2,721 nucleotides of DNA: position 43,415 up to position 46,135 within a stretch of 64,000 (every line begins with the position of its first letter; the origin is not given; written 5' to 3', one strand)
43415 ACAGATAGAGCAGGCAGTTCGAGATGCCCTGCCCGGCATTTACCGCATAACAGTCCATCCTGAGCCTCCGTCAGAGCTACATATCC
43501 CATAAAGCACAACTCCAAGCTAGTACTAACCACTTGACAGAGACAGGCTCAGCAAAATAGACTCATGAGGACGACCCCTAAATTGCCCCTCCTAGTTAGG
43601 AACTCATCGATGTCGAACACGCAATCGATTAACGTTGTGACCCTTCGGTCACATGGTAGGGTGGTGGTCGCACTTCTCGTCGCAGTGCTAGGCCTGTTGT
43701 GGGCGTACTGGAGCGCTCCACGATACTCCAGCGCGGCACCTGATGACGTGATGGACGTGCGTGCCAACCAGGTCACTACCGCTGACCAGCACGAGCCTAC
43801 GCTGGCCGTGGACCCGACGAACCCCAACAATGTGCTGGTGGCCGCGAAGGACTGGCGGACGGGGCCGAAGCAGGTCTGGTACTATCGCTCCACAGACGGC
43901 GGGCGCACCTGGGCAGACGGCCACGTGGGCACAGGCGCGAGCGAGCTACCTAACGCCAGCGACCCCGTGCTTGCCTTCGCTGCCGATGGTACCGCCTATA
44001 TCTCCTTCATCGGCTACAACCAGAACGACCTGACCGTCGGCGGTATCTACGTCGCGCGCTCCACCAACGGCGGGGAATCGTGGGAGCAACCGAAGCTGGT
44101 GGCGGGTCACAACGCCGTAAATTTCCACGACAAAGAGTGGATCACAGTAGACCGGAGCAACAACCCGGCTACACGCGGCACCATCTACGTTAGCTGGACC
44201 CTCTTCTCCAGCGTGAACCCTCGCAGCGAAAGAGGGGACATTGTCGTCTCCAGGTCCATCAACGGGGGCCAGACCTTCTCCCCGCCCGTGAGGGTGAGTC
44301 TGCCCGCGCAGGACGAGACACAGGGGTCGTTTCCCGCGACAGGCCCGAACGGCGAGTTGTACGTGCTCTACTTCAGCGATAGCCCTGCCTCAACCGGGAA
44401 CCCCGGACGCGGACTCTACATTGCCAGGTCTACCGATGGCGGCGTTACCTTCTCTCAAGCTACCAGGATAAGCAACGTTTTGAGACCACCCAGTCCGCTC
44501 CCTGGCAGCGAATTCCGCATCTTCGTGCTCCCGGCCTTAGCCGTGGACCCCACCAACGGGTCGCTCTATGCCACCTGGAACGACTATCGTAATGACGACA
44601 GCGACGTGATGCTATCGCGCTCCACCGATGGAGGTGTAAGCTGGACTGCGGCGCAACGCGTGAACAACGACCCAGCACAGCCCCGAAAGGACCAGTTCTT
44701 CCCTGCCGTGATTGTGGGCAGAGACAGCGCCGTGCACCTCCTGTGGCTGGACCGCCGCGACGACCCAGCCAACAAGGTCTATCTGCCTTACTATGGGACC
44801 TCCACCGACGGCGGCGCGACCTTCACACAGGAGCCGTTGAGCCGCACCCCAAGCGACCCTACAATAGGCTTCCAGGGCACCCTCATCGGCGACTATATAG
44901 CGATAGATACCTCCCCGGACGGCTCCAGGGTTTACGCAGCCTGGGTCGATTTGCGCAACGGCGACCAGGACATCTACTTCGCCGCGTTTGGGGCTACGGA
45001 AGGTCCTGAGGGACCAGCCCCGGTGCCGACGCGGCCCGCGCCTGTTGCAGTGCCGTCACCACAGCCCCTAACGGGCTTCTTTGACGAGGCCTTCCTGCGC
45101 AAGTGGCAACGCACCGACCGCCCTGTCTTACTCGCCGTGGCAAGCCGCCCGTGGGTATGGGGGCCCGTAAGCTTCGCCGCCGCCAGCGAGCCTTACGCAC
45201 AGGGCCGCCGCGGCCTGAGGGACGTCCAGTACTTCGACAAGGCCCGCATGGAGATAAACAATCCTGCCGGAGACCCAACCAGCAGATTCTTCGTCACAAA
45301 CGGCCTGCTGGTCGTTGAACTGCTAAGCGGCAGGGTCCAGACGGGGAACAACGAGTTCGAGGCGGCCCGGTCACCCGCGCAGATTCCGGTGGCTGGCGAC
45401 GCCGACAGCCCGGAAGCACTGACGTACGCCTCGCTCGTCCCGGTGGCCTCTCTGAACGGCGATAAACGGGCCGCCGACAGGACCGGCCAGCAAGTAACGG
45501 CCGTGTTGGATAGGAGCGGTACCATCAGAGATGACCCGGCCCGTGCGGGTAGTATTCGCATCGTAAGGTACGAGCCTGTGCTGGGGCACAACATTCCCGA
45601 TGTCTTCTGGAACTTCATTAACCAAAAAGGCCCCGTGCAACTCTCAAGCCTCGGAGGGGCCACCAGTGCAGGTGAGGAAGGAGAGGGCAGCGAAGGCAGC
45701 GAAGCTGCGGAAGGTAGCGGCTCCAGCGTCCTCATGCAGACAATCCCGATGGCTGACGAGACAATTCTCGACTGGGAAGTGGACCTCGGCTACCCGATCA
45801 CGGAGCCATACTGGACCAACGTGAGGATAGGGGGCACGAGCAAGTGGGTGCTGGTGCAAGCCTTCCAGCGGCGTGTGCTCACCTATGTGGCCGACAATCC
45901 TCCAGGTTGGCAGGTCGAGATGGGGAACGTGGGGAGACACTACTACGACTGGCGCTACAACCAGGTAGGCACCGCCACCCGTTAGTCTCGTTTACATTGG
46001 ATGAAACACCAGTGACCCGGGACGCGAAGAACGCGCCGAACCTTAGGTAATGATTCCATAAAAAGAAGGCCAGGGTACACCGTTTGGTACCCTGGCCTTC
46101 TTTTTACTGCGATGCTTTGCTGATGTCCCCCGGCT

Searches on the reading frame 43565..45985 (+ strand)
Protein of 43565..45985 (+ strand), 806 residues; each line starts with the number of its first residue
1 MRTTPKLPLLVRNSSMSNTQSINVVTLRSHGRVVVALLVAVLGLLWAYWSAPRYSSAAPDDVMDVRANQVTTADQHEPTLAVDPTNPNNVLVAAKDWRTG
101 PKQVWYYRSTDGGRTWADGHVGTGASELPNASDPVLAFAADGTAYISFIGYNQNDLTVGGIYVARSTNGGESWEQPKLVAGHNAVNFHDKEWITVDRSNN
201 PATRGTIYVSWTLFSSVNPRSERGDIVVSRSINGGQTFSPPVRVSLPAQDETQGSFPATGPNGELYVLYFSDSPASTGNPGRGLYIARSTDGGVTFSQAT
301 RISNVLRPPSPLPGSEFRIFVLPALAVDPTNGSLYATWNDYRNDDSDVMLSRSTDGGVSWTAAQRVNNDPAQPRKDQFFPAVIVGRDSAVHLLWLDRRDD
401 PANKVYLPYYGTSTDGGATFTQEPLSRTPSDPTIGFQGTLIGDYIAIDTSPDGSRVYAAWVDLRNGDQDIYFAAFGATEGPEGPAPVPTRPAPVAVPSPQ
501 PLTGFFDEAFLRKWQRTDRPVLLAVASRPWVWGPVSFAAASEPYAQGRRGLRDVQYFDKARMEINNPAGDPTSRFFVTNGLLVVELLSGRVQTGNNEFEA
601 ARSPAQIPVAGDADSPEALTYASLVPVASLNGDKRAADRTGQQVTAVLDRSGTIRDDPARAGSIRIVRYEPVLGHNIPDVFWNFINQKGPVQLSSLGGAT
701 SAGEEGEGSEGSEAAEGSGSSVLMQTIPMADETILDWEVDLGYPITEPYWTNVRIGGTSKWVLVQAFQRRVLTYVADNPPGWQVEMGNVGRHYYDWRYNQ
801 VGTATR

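Call 72: search_protein_families(library=pfam, proteins=[window:43565-45985:+], max_evalue=0.00001)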
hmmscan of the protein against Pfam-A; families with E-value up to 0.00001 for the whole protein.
window:43565-45985:+ (806 aa): 3 families
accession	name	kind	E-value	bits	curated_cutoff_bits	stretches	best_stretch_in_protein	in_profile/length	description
PF13088.12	BNR_2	-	7.1e-16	58.8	31.4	1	103-242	137-252/277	BNR repeat-like domain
PF02012.26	BNR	-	1e-08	34.3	27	0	107-117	1-11/12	BNR/Asp-box repeat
PF24316.1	Tli3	-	4.4e-06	27.5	27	0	99-120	80-100/129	T6SS Tli3 immunity protein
